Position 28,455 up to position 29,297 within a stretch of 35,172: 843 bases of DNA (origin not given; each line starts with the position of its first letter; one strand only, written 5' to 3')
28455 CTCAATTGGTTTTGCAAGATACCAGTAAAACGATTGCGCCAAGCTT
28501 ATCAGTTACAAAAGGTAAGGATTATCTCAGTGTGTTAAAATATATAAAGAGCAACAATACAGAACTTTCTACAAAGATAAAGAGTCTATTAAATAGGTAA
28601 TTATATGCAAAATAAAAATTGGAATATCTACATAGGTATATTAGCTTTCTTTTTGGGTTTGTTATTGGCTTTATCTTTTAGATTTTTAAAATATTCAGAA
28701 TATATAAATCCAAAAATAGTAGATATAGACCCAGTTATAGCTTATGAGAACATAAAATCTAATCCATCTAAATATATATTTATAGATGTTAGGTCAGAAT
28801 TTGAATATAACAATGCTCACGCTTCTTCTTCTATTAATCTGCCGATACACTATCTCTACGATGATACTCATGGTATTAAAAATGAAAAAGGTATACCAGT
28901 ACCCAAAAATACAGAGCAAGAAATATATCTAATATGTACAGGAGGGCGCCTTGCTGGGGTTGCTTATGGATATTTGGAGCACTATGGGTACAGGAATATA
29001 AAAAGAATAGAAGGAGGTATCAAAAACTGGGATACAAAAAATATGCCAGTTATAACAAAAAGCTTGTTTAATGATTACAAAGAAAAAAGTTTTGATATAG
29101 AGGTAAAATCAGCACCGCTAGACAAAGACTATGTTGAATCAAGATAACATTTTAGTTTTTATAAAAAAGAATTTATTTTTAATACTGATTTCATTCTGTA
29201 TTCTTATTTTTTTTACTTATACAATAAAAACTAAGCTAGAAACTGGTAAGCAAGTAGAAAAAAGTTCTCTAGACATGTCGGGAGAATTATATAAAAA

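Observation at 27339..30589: The Cys-tailed peptide heads an operon of four N-terminally anchored proteins including a rhodanese and a DsbA-like oxidoreductase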

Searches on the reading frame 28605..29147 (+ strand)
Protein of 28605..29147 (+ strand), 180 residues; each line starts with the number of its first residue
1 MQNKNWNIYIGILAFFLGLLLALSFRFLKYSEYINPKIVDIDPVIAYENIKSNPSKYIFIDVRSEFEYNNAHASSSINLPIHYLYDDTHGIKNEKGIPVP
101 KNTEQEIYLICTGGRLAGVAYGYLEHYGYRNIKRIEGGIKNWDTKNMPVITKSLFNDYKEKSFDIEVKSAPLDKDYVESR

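Call 5: search_protein_families(library=pfam, max_evalue=0.1, proteins=[window:28605-29147:+])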
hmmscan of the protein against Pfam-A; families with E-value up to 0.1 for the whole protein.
window:28605-29147:+ (180 aa): 1 family
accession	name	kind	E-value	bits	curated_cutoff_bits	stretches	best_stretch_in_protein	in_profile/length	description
PF00581.25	Rhodanese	-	8.5e-13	49.1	22.2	1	48-143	7-100/102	Rhodanese-like domain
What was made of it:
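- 28605..29147 (+): N-terminally anchored single-domain rhodanese; catalytic C111 in CTGGR (nt 28935-28949). PF00581 (call 5).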

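Call 6: search_protein_families(library=ncbifam, max_evalue=0.1, proteins=[window:28605-29147:+])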
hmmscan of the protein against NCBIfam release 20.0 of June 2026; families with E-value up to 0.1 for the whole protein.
window:28605-29147:+ (180 aa): 15 families
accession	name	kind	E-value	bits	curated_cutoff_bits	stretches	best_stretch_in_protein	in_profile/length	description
NF006444.0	PRK08762.1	equivalog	7.2e-11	41.3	449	1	35-161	11-126/387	molybdopterin-synthase adenylyltransferase MoeB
NF001133.1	PRK00142.1-1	equivalog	4.8e-09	36.1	170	1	54-144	119-205/229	oxygen-dependent tRNA uridine(34) hydroxylase TrhO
NF045521.1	rhoda_near_glyco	subfamily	1.1e-07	31.7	145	1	43-152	18-118/144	rhodanese homology domain-containing protein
NF045694.1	seleno_TsoB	exception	7.3e-07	27.6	805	1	48-154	53-161/572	rhodanese/DsbD fusion-like selenoprotein TsoB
NF007627.0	PRK10287.1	equivalog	9.9e-06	25.7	102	1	59-145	23-100/104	thiosulfate sulfurtransferase PspE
TIGR02981.1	phageshock_pspE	exception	4.2e-05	23.8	126.3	1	59-143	21-96/101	thiosulfate sulfurtransferase PspE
NF008750.0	PRK11784.1-2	equivalog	4.5e-05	22.7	241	1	52-81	11-40/346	tRNA 2-selenouridine(34) synthase MnmH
NF001195.0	PRK00162.1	equivalog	0.00012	22.3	102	1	46-151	12-105/108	thiosulfate sulfurtransferase GlpE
NF005646.0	PRK07411.1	equivalog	0.0002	20.6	633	1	49-150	292-387/390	molybdopterin-synthase adenylyltransferase MoeB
TIGR03167.1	tRNA_sel_U_synt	equivalog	0.0012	18.4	219.75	1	56-81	2-27/311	tRNA 2-selenouridine(34) synthase MnmH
NF041203.1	rhodanese_LYCAU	equivalog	0.0043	16.7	115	1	54-151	34-125/126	rhodanese-related (seleno)protein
NF008752.0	PRK11784.1-4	equivalog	0.016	14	266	1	59-81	21-43/357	tRNA 2-selenouridine(34) synthase MnmH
NF002397.0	PRK01415.1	equivalog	0.028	14.2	280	1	32-146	112-215/247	hypothetical protein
NF005902.0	PRK07878.1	equivalog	0.053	12.4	647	1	54-145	301-384/392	adenylyltransferase/sulfurtransferase MoeZ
NF003703.0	PRK05320.1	equivalog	0.093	12.3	331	0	57-140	132-211/280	sulfurtransferase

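Call 44: search_solved_structures(query=window:28605-29147:+, max_evalue=0.01, show_alignments=2)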
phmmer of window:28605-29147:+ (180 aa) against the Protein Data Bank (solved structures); distinct sequences matched with E-value up to 0.01: 17.
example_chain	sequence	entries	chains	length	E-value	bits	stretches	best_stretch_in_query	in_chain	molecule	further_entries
6mxv_A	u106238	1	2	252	1.4e-19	73.9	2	27-149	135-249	Rhodanese-like family protein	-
3r2u_A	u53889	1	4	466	2.8e-08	37.1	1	47-141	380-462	Metallo-beta-lactamase family protein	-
3d1p_A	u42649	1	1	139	2.4e-07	34.1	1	55-143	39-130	Putative thiosulfate sulfurtransferase YOR285W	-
3gk5_A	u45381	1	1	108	2.8e-06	30.6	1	45-152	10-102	Uncharacterized rhodanese-related protein TVG0868615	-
1tq1_A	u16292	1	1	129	0.002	21.3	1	57-148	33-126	senescence-associated family protein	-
2jtq_A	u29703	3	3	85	0.0022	21.1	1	59-141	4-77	Phage shock protein E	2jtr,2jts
1qxn_A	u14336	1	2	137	0.0027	20.9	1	38-153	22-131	sulfide dehydrogenase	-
3hix_A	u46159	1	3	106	0.0039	20.4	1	56-146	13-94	Alr3790 protein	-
3k9r_A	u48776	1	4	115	0.004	20.3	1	55-146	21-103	Alr3790 protein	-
9j5o_A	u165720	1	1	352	0.0047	20.1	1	43-143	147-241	tRNA uridine(34) hydroxylase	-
3g5j_A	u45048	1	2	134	0.0047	20.1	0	55-82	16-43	Putative ATP/GTP binding protein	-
2kl3_A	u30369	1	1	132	0.0064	19.6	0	55-146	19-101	Alr3790 protein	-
1yt8_A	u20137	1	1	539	0.0069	19.5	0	58-144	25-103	thiosulfate sulfurtransferase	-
3nta_A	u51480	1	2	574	0.0072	19.5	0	45-141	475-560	FAD-dependent pyridine nucleotide-disulphide oxidoreductase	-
4ocg_A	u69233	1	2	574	0.0072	19.5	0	45-141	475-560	FAD-dependent pyridine nucleotide-disulphide oxidoreductase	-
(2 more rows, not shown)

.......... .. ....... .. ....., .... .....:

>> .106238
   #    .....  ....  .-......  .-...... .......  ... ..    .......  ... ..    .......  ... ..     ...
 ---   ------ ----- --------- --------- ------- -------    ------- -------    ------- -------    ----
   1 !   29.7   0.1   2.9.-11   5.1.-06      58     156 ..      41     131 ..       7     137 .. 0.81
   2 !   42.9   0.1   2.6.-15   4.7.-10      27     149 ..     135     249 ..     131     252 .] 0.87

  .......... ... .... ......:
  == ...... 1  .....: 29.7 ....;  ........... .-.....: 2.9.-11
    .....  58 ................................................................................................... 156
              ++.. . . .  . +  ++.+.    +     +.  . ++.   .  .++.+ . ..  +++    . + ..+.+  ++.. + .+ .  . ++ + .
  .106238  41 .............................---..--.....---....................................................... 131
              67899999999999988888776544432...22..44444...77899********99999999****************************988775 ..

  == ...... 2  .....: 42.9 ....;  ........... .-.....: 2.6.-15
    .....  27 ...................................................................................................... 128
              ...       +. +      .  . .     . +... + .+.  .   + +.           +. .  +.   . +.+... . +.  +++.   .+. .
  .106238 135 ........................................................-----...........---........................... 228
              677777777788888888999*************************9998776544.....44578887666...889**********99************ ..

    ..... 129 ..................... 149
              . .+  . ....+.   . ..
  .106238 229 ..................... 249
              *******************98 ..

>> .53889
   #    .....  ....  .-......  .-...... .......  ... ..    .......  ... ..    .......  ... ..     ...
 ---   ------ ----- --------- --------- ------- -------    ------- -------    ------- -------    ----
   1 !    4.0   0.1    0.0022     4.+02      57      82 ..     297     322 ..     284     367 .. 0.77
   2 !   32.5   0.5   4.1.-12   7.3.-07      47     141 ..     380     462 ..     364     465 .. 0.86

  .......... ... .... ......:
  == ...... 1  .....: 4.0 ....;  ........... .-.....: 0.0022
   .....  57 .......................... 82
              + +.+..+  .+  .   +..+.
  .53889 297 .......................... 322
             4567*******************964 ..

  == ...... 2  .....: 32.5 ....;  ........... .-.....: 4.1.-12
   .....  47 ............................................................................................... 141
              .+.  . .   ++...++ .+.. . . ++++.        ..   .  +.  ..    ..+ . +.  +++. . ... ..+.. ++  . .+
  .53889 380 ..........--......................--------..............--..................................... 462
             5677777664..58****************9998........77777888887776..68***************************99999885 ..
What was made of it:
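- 28605..29147 (+): Closest solved structure is 6mxv at E=1.4e-19 (call 44).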

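Call 45: find_homologous_proteins(query=window:28605-29147:+, max_evalue=1e-10)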
Query window:28605-29147:+ (180 aa): 64 proteins with E <= 1e-10 among 133 candidates.
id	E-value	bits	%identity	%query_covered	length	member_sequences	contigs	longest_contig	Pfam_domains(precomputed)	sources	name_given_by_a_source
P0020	3.6e-102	358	85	100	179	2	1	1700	PF00581.26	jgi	jgi:rhodanese-related sulfurtransferase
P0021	5.4e-74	266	68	96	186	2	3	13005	PF00581.26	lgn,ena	-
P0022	1.9e-73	264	70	93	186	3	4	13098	PF00581.26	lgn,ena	-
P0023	9.2e-72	259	70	94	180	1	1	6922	PF00581.26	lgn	-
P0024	2.8e-71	257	66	93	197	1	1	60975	PF00581.26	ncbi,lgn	-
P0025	4.4e-71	257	68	87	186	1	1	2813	PF00581.26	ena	-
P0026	3.0e-70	254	64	96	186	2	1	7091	PF00581.26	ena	-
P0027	4.8e-70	253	68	99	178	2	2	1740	PF00581.26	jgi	jgi:rhodanese-related sulfurtransferase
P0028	7.6e-70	252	65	92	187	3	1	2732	PF00581.26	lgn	-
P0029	2.3e-69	251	63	95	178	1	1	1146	PF00581.26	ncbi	-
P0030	2.4e-69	251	67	98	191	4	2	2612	PF00581.26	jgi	jgi:rhodanese-related sulfurtransferase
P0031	8.8e-69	249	71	81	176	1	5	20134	PF00581.26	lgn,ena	-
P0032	2.8e-68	247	65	92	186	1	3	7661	PF00581.26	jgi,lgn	jgi:rhodanese-related sulfurtransferase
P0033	4.1e-68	247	64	91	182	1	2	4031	PF00581.26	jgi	jgi:rhodanese-related sulfurtransferase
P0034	6.2e-68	246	65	92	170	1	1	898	PF00581.26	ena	-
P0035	1.1e-67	245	63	92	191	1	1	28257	PF00581.26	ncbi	-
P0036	1.5e-67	245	64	92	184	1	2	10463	PF00581.26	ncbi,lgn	-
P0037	1.8e-67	245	65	88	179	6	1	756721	PF00581.26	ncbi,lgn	-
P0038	3.8e-67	244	62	94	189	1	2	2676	PF00581.26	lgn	-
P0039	2.8e-66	241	63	94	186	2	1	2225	PF00581.26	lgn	-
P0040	7.2e-66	240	65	90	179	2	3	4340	PF00581.26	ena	-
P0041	8.7e-66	239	63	92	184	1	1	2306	PF00581.26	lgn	-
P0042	1.8e-65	238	60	98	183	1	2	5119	PF00581.26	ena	-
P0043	5.9e-65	237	68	83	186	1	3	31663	PF00581.26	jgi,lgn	jgi:rhodanese-related sulfurtransferase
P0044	1.7e-64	235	62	96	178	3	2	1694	PF00581.26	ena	-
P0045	1.8e-64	235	61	94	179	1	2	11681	PF00581.26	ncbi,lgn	-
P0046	3.3e-64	234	65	91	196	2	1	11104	PF00581.26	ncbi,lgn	-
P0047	6.1e-64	233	68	83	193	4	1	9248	PF00581.26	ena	-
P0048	1.9e-63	232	62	96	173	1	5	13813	PF00581.26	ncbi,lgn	-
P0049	4.6e-63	230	59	99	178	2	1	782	PF00581.26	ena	-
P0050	4.7e-63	230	63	89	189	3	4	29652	PF00581.26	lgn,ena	-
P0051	1.2e-62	229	60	98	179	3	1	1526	PF00581.26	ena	-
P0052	1.7e-62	229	62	88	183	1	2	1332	PF00581.26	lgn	-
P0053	2.9e-62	228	60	94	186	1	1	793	PF00581.26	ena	-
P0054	4.6e-62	227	61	95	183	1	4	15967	PF00581.26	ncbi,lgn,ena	-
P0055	8.2e-62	226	62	96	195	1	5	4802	PF00581.26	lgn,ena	-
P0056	1.8e-61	225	68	83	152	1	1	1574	PF00581.26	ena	-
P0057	1.8e-61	225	60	92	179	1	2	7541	PF00581.26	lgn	-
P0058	2.9e-61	225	57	98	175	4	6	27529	PF00581.26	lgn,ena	-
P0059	1.0e-60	223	60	85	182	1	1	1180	PF00581.26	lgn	-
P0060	1.4e-60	222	59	96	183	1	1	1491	PF00581.26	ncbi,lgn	-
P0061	3.1e-60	221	59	96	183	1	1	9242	PF00581.26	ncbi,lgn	-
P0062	1.5e-59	219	59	96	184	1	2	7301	PF00581.26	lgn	-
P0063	2.8e-59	218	59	97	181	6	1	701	PF00581.26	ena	-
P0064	8.0e-59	217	60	92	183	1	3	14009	PF00581.26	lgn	-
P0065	1.7e-58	216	61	85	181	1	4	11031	PF00581.26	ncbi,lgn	-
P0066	1.7e-55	206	56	94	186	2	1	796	PF00581.26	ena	-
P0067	9.0e-55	203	58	92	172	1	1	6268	PF00581.26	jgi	jgi:rhodanese-related sulfurtransferase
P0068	1.3e-54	203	59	92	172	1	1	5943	PF00581.26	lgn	-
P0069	6.9e-51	191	53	91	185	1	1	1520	PF00581.26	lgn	-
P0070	1.7e-45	173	53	84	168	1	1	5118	PF00581.26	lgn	-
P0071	1.6e-44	170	55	86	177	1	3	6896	PF00581.26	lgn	-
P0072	8.7e-42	161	49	89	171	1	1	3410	PF00581.26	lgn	-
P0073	9.7e-42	161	49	91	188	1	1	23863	PF00581.26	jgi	jgi:rhodanese-related sulfurtransferase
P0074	3.8e-41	159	50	85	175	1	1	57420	PF00581.26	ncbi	-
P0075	2.5e-39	153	46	91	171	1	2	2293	PF00581.26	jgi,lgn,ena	-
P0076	1.4e-38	151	45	91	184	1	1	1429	PF00581.26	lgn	-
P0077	2.3e-38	150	48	80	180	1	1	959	PF00581.26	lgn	-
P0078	3.1e-38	149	51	80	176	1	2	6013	PF00581.26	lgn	-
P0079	6.1e-38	149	45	87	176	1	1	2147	PF00581.26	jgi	jgi:rhodanese-related sulfurtransferase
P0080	9.1e-38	148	46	84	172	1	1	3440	PF00581.26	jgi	jgi:rhodanese-related sulfurtransferase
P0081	2.9e-28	117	49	68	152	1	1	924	PF00581.26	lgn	-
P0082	1.4e-27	115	44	79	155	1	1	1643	PF00581.26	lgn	-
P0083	1.2e-26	112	49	68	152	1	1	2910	PF00581.26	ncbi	-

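Call 46: find_encoding_contigs(protein=P0037, flank=10000, max_places=1)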
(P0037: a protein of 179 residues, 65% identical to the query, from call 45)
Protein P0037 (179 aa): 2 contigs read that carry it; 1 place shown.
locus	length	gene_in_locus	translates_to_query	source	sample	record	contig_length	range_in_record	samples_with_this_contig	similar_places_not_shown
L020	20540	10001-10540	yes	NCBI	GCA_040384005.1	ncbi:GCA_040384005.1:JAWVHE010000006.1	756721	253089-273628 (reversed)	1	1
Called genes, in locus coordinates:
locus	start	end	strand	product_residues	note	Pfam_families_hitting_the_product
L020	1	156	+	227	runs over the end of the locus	PF00573:Ribosomal_L4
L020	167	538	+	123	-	PF00276:Ribosomal_L23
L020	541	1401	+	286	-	PF00181:Ribosomal_L2_N, PF03947:Ribosomal_L2_C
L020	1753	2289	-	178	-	-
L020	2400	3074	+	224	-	PF00106:adh_short, PF01370:Epimerase, PF23441:SDR (faint), PF13561:adh_short_C2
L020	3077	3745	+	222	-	PF01128:IspD, PF12804:NTP_transf_3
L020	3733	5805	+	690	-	PF04464:Glyphos_transf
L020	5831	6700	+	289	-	PF01040:UbiA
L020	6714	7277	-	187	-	-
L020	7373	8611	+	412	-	-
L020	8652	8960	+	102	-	-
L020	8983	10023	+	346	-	-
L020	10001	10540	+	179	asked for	PF00581:Rhodanese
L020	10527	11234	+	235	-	PF13462:Thioredoxin_4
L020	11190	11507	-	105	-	-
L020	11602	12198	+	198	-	PF04542:Sigma70_r2, PF08281:Sigma70_r4_2, PF04545:Sigma70_r4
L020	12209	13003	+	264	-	PF23951:DUF7282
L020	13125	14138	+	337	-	-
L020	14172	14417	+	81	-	-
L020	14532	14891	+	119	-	-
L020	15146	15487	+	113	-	PF00203:Ribosomal_S19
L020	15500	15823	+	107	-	PF00237:Ribosomal_L22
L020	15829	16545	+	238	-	PF07650:KH_2, PF00189:Ribosomal_S3_C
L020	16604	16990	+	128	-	PF00252:Ribosomal_L16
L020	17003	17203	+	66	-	PF00831:Ribosomal_L29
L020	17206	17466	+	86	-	PF00366:Ribosomal_S17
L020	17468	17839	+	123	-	PF00238:Ribosomal_L14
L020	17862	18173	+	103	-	PF00467:KOW (weak), PF17136:ribosomal_L24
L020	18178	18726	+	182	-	PF00281:Ribosomal_L5, PF00673:Ribosomal_L5_C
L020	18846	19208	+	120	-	-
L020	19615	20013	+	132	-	PF00410:Ribosomal_S8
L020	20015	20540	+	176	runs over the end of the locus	PF00347:Ribosomal_L6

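Call 47: find_encoding_contigs(protein=P0043, flank=10000, max_places=1)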
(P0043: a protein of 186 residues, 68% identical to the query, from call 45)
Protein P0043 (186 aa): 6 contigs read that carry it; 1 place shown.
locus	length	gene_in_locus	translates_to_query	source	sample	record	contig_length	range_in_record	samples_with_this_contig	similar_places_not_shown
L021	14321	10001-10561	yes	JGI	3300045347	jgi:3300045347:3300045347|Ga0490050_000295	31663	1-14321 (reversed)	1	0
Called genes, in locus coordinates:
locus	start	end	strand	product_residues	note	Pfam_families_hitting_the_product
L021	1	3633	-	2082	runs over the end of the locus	PF07705:CARDB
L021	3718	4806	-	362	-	-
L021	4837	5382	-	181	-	-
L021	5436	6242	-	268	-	PF07719:TPR_2 (faint)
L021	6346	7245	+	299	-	-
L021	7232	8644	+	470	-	PF02624:YcaO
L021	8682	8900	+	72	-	-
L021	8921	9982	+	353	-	-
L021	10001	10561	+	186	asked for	PF00581:Rhodanese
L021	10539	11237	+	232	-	PF13462:Thioredoxin_4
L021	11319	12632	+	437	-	PF21760:SecD_1st, PF22599:SecDF_P1_head, PF02355:SecD_SecF_C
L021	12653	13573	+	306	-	PF07549:Sec_GG (weak), PF02355:SecD_SecF_C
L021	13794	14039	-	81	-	-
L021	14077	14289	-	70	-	-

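Call 48: find_encoding_contigs(protein=P0074, flank=10000, max_places=1)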
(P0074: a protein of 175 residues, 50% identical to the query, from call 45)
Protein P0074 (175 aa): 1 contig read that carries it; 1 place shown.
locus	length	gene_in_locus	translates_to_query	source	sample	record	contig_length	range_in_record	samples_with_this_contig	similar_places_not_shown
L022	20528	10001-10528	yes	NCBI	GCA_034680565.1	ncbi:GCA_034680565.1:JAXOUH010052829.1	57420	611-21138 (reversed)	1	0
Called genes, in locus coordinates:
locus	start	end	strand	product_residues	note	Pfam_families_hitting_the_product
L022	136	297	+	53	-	-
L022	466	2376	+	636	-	PF06480:FtsH_ext (weak), PF20720:nSTAND3 (faint), PF06068:TIP49 (weak), PF00004:AAA, PF17862:AAA_lid_3, PF01434:Peptidase_M41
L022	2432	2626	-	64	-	-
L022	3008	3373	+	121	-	-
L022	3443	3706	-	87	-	-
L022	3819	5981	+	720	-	PF17191:RecG_wedge, PF01336:tRNA_anti-codon (weak), PF22590:Cas3-like_C_2 (faint), PF04851:ResIII, PF00270:DEAD, PF19833:RecG_dom3_C (faint), PF00271:Helicase_C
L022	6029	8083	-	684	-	PF07705:CARDB (weak)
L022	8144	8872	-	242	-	PF13431:TPR_17 (faint), PF07719:TPR_2 (faint), PF13424:TPR_12 (faint), PF14559:TPR_19 (faint), PF00515:TPR_1 (faint), PF13174:TPR_6 (faint), PF13181:TPR_8 (faint), PF13428:TPR_14 (faint), +1 more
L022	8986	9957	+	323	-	PF03401:TctC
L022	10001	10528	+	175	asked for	PF00581:Rhodanese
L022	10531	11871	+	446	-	PF02624:YcaO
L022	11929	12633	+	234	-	PF00881:Nitroreductase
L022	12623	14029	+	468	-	PF20680:DUF6817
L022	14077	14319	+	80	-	-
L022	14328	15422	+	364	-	-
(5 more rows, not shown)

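Call 49: find_encoding_contigs(protein=P0073, flank=10000, max_places=1)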
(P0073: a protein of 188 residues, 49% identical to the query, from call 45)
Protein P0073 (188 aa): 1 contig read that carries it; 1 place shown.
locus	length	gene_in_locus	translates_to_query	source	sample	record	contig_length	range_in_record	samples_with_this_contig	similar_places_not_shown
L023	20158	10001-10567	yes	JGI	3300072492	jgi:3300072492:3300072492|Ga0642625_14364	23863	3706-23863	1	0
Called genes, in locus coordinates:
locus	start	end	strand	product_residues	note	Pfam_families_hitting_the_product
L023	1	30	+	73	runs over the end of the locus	-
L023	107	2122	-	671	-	-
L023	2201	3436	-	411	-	-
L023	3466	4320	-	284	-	PF13431:TPR_17 (faint), PF13432:TPR_16 (faint), PF14559:TPR_19 (faint), PF13424:TPR_12 (faint), PF07719:TPR_2 (faint), PF13181:TPR_8 (faint), PF13428:TPR_14 (faint), PF00515:TPR_1 (faint), +1 more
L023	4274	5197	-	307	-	PF00188:CAP (weak)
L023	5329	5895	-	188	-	-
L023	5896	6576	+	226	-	PF13462:Thioredoxin_4, PF13098:Thioredoxin_2 (faint), PF01323:DSBA (faint)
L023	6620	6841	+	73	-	-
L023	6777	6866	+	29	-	-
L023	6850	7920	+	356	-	-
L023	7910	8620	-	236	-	-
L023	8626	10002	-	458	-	PF02624:YcaO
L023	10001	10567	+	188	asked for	PF00581:Rhodanese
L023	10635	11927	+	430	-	PF21760:SecD_1st, PF22599:SecDF_P1_head, PF02355:SecD_SecF_C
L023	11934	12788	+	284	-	PF02355:SecD_SecF_C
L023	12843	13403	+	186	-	PF02600:DsbB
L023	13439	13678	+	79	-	-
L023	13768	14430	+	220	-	-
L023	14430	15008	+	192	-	PF13328:HD_4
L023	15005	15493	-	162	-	PF04607:RelA_SpoT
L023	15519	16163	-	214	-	PF26468:GIY_YIG_3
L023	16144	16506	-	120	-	PF21818:DUF6884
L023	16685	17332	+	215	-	-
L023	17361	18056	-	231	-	PF13189:Cytidylate_kin2 (weak), PF02224:Cytidylate_kin, PF13207:AAA_17 (faint), PF13238:AAA_18 (faint)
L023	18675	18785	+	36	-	-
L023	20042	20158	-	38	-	?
